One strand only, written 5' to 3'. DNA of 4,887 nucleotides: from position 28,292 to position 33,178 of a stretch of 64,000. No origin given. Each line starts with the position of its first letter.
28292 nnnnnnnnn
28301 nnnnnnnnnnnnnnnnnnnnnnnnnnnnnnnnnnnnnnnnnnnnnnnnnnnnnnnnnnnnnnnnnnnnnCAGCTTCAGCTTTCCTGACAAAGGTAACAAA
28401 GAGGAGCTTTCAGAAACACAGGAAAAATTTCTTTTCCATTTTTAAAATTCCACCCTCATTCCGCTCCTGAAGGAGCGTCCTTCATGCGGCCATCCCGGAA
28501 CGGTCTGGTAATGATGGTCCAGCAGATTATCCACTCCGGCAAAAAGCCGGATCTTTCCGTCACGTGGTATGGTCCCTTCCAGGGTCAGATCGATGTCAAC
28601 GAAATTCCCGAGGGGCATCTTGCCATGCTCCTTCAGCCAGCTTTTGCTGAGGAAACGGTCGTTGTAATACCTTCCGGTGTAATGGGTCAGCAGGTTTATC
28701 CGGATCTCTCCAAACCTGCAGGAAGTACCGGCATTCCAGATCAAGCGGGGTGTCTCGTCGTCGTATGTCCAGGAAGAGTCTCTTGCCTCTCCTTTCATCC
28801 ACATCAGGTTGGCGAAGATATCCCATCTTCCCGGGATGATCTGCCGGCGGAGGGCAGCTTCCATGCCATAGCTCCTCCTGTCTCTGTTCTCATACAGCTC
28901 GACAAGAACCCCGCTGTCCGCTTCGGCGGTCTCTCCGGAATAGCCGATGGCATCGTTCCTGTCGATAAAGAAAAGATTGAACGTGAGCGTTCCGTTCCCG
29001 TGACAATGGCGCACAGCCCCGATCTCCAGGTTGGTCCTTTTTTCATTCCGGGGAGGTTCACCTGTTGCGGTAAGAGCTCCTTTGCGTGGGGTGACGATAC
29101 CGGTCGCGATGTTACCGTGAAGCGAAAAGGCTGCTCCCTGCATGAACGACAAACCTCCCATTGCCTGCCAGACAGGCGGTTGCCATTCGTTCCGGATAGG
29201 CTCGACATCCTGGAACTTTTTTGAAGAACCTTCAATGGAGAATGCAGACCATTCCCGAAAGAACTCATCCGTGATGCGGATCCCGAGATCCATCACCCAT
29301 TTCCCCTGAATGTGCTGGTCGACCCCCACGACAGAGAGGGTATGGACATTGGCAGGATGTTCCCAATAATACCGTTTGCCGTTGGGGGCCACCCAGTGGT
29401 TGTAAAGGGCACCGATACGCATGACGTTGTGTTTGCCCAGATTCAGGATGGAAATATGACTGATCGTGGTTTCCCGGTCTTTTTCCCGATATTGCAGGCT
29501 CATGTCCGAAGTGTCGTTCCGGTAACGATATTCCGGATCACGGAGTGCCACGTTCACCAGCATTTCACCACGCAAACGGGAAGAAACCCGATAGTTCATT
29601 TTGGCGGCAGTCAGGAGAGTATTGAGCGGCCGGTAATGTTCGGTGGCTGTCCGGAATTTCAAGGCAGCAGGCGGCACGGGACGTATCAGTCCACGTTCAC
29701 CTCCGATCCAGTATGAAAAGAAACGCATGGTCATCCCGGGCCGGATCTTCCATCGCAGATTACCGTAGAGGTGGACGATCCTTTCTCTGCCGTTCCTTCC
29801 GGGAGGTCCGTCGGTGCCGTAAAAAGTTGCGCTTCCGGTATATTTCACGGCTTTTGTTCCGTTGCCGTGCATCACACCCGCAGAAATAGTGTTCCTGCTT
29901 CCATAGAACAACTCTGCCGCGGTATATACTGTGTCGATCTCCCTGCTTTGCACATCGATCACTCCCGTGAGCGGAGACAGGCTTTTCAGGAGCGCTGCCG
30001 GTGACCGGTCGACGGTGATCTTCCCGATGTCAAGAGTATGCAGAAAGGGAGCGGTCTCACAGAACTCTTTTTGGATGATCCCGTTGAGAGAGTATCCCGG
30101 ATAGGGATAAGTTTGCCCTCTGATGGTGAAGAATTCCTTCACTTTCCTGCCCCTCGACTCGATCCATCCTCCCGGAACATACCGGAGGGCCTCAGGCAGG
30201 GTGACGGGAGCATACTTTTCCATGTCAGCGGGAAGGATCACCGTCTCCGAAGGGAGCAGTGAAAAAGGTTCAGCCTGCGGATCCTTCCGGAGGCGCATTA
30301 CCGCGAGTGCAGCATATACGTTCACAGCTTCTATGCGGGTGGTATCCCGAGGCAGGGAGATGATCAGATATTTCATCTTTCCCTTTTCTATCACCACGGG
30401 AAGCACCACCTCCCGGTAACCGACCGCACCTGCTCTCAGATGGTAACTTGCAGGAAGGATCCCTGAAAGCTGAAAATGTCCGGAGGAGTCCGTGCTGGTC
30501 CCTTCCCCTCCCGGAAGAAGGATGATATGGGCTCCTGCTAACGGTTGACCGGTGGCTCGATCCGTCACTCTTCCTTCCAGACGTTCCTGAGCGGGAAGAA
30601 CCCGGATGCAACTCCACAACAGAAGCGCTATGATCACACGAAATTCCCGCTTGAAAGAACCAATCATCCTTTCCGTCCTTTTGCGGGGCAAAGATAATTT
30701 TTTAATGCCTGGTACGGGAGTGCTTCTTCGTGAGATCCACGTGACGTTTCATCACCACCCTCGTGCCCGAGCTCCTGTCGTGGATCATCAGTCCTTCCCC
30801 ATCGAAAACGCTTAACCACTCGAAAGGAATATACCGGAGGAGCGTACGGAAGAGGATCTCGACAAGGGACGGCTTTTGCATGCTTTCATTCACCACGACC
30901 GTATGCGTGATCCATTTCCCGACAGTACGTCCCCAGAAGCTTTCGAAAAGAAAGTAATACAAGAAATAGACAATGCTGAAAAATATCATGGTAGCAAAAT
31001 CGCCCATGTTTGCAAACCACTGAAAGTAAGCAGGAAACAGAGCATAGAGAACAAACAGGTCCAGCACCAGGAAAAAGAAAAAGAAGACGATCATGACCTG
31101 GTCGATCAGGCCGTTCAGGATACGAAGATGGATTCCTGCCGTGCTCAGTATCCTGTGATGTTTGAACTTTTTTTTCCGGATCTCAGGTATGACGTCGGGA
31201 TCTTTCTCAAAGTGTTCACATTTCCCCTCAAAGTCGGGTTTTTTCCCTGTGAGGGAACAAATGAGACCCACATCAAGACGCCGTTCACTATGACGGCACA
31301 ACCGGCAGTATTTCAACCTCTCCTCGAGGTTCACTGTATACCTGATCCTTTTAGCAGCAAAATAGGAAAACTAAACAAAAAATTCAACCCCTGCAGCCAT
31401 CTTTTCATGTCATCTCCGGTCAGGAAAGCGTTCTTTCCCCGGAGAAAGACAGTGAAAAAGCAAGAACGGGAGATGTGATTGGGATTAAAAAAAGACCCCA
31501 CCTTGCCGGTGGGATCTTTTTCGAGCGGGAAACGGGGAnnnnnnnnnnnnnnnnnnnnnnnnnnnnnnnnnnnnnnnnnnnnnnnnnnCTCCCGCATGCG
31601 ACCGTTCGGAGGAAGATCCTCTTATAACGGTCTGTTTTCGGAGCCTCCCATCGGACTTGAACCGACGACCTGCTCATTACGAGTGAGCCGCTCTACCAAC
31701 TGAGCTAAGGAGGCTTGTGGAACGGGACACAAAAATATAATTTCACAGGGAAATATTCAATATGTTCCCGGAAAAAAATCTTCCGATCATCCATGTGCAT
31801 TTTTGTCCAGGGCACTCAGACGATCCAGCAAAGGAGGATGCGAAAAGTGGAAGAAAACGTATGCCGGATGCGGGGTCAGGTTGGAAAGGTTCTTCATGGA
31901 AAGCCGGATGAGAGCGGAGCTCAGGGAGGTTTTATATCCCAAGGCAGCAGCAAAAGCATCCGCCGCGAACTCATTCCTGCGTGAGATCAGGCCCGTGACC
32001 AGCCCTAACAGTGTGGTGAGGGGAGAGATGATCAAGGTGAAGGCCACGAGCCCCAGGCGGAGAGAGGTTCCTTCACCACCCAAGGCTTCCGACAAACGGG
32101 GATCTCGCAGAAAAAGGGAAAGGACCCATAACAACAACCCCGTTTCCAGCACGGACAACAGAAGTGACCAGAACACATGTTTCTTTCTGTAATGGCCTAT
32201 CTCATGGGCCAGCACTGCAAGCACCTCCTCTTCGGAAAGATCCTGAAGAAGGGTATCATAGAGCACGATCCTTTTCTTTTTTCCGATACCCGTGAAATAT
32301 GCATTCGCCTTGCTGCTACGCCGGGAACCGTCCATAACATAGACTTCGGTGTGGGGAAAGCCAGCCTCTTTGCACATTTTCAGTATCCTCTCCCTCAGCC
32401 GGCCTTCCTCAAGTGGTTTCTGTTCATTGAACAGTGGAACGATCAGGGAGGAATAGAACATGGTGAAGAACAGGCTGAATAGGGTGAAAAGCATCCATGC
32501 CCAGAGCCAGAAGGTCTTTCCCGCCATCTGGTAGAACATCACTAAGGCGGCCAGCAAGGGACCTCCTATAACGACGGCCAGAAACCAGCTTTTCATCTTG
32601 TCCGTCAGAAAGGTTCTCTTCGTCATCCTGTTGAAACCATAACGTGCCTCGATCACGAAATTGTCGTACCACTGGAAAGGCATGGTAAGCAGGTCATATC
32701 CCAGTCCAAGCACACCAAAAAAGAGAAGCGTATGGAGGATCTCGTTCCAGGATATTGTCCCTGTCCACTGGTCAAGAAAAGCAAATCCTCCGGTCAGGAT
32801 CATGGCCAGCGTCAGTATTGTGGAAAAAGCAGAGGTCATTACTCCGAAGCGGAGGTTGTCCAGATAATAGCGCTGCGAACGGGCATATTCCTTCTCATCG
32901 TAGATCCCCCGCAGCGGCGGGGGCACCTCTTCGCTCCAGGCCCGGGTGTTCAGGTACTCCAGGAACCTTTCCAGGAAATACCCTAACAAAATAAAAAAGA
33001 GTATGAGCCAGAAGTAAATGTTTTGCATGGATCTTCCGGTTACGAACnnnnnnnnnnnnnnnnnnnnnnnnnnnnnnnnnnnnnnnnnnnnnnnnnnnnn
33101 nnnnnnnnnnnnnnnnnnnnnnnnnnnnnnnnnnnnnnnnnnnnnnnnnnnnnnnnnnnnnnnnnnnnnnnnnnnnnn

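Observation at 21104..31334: Six-gene operon: RDD protein, orphan TonB receptor, MacB-type ABC pair, giant propeller lipoprotein, unrecognised protein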

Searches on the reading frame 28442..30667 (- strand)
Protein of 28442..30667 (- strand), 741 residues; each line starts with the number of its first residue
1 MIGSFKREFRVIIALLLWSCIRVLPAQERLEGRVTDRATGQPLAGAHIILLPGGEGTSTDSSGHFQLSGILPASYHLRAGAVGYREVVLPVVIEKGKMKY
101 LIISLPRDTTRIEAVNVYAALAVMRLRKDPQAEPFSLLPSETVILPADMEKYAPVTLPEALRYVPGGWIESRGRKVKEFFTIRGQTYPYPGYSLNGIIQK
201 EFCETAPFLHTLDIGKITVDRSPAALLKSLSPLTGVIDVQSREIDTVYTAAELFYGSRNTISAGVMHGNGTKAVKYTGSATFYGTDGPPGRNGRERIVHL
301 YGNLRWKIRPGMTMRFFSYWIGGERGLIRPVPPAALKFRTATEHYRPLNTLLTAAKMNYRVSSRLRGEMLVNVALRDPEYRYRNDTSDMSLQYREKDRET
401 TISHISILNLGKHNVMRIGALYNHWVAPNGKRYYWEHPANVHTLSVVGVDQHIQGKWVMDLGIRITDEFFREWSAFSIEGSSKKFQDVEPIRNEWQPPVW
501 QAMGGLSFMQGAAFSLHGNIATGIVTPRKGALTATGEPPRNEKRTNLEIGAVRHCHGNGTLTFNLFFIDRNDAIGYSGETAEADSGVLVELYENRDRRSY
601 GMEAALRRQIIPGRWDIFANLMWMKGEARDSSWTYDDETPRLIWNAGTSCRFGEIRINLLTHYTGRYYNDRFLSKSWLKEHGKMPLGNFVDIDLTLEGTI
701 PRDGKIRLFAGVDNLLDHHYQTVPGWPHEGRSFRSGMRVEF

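Call 4: search_protein_families(library=pfam, proteins=[window:28442-30667:-], max_evalue=0.01)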
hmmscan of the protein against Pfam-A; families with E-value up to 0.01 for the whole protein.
window:28442-30667:- (741 aa): 3 families
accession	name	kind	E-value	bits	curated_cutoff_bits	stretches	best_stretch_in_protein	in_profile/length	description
PF13715.12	CarbopepD_reg_2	-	1.3e-14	54.5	32.2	1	31-117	2-88/88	CarboxypepD_reg-like domain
PF13620.12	CarboxypepD_reg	-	6.6e-14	52.5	32.3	1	30-101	2-77/82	Carboxypeptidase regulatory-like domain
PF07715.20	Plug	-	3.2e-07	31.3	23.9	1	140-229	8-100/107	TonB-dependent Receptor Plug Domain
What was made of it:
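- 28442..30667 (-): TonB-dependent receptor, 741 aa, with an N-terminal CarboxypepD_reg-like domain and a Plug. It is a lineage-specific fifth member of the module. Pfam, call 4.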

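Call 5: search_protein_families(library=ncbifam, proteins=[window:28442-30667:-], max_evalue=0.01)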
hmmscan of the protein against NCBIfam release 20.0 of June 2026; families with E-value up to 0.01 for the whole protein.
window:28442-30667:- (741 aa): 5 families
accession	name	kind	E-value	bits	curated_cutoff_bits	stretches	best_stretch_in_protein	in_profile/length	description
TIGR01783.1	TonB-siderophor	subfamily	2e-13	49.9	223.5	2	500-741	416-649/649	TonB-dependent siderophore receptor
TIGR04056.1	OMP_RagA_SusC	subfamily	2.6e-07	29.4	368.25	1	30-119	3-85/981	SusC/RagA family TonB-linked outer membrane protein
TIGR01785.1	TonB-hemin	subfamily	1.8e-06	26.7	316.85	1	540-741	467-677/677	TonB-dependent heme/hemoglobin receptor family protein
NF052345.1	S_layer_anammox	exception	3.1e-06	24.9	1400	1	26-106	1311-1392/1596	Kustd1514 family S-layer glycoprotein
TIGR01779.1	TonB-B12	equivalog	0.00036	19.2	599.7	1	552-734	441-607/614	TonB-dependent vitamin B12 receptor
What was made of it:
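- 28442..30667 (-): NCBIfam gives only weak siderophore, hemin and B12 receptor hits, and SusC/RagA scores 29 bits against a cut-off of 368 (call 5).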

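Call 63: search_solved_structures(query=window:28442-30667:-, max_evalue=0.001)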
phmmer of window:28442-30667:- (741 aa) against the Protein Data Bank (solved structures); distinct sequences matched with E-value up to 0.001: 1.
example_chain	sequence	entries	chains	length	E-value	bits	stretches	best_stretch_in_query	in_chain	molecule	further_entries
6ytc_A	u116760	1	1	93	0.001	20.6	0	30-90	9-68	TonB-dependent receptor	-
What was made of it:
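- Tried and rejected: PDB sequence search with the receptor: uninformative (call 63).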

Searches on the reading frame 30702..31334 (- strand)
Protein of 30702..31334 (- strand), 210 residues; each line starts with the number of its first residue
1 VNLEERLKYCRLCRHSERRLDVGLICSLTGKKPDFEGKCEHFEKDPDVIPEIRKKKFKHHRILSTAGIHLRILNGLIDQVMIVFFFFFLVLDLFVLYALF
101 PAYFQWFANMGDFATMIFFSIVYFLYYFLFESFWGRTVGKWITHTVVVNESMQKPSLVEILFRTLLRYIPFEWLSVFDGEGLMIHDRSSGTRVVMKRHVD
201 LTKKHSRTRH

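Call 4: search_protein_families(library=pfam, proteins=[window:30702-31334:-], max_evalue=0.01)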
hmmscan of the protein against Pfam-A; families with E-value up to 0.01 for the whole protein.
window:30702-31334:- (210 aa): 1 family
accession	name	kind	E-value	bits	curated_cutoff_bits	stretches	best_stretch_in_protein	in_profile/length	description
PF06271.18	RDD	-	1.2e-14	55.2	24.1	1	65-174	1-107/137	RDD family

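Call 5: search_protein_families(library=ncbifam, proteins=[window:30702-31334:-], max_evalue=0.01)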
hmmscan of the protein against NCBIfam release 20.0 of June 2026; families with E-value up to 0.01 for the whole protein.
window:30702-31334:- (210 aa): 0 families

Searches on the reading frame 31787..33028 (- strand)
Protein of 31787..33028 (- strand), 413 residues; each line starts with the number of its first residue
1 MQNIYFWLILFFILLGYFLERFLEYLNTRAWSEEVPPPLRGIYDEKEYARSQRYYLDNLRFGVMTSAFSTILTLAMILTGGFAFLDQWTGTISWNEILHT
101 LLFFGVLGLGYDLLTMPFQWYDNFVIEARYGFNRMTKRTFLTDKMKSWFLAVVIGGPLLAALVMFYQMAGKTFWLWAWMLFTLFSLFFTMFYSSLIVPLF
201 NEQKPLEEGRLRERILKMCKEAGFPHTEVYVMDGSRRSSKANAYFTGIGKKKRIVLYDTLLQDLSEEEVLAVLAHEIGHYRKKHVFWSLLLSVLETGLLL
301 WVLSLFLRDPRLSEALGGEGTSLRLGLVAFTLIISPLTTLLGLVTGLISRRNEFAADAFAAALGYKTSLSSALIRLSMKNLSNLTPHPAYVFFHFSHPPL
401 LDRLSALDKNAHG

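Call 16: search_protein_families(library=pfam, proteins=[window:31787-33028:-], max_evalue=0.001)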
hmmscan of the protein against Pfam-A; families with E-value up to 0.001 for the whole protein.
window:31787-33028:- (413 aa): 3 families
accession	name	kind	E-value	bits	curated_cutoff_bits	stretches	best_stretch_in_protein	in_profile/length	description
PF16491.10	Peptidase_M48_N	-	1.5e-57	194.8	27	1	28-201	5-178/179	CAAX prenyl protease N-terminal, five membrane helices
PF01435.24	Peptidase_M48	-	8.5e-39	133.7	20.3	1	205-409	1-184/186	Peptidase family M48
PF05569.17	Peptidase_M56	-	2.1e-05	24.3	31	1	175-295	102-219/296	BlaR1 peptidase M56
